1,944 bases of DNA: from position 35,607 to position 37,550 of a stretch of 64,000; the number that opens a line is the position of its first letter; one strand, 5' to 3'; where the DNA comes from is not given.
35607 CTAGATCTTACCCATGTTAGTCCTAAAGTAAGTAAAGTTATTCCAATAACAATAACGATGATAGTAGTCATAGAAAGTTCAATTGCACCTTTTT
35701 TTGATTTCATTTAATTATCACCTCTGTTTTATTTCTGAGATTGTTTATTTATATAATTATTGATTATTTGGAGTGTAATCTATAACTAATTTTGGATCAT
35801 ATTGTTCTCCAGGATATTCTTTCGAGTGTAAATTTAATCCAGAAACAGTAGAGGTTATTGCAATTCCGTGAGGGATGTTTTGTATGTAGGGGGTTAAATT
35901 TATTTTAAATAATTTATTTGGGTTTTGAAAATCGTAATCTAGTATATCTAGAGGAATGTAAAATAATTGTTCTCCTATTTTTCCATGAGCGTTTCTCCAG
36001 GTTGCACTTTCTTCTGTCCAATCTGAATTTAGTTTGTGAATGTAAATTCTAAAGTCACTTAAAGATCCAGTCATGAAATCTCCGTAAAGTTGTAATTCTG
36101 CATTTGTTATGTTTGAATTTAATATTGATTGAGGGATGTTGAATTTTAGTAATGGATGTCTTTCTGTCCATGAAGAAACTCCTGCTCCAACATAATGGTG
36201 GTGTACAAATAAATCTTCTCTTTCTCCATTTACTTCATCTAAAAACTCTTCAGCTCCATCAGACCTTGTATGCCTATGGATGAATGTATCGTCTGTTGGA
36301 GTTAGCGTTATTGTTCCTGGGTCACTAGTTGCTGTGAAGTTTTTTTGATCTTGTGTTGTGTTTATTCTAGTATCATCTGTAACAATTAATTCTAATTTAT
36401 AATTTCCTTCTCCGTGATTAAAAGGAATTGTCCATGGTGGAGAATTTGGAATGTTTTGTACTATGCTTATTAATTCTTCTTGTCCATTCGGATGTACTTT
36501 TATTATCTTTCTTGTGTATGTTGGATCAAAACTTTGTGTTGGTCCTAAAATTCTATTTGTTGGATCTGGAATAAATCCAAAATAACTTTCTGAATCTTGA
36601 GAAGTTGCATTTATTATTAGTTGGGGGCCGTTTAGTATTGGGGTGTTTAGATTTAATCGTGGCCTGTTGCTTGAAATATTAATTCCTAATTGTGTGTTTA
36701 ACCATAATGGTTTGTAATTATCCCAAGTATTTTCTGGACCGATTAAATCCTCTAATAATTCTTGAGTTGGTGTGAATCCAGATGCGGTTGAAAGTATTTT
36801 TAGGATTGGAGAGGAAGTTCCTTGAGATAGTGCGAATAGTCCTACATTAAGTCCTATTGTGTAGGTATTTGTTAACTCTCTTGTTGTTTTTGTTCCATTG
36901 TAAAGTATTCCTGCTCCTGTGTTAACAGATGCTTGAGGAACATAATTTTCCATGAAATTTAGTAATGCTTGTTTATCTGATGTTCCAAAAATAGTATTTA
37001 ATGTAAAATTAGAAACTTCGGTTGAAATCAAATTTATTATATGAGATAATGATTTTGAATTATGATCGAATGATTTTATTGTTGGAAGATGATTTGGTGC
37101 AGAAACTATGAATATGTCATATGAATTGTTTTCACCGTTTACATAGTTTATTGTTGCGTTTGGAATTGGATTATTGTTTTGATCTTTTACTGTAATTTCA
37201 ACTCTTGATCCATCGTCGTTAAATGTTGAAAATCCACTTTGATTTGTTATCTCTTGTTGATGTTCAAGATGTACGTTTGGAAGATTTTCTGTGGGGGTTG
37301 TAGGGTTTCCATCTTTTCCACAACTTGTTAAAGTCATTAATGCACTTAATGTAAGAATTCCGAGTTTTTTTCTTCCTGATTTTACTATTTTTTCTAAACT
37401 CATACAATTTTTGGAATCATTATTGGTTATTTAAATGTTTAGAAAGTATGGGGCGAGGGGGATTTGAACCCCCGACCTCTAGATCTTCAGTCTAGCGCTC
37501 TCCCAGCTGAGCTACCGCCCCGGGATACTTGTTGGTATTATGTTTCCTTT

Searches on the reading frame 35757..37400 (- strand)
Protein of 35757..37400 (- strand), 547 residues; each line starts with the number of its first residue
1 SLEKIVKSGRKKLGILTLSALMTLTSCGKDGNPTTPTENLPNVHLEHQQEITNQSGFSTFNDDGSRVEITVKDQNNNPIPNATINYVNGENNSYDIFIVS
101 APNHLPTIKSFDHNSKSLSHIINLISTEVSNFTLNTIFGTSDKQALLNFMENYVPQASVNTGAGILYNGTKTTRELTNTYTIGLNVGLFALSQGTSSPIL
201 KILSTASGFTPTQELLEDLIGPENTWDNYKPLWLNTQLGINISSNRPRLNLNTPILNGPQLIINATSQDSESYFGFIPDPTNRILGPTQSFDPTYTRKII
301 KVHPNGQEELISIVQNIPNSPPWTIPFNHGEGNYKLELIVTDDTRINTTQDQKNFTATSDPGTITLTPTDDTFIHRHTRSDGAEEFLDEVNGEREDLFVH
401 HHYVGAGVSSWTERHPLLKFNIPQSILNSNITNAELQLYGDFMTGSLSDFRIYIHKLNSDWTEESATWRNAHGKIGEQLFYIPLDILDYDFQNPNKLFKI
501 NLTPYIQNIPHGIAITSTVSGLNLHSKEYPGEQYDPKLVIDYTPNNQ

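Call 20: search_protein_families(library=pfam, proteins=[window:35757-37400:-], max_evalue=0.001)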
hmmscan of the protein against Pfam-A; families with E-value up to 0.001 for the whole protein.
window:35757-37400:- (547 aa): 1 family
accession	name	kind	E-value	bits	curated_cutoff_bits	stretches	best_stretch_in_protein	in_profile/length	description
PF24517.2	CBM96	-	2.3e-10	41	26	1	364-473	3-97/164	Carbohydrate-binding module family 96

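Call 75: search_protein_families(library=ncbifam, proteins=[window:35757-37400:-], max_evalue=0.001)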
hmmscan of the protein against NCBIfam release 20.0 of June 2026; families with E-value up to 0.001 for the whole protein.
window:35757-37400:- (547 aa): 1 family
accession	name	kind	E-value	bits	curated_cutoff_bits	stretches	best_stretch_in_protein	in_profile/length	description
NF033679.1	DNRLRE_dom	domain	9.1e-13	48.6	34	1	403-540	21-163/164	DNRLRE domain-containing protein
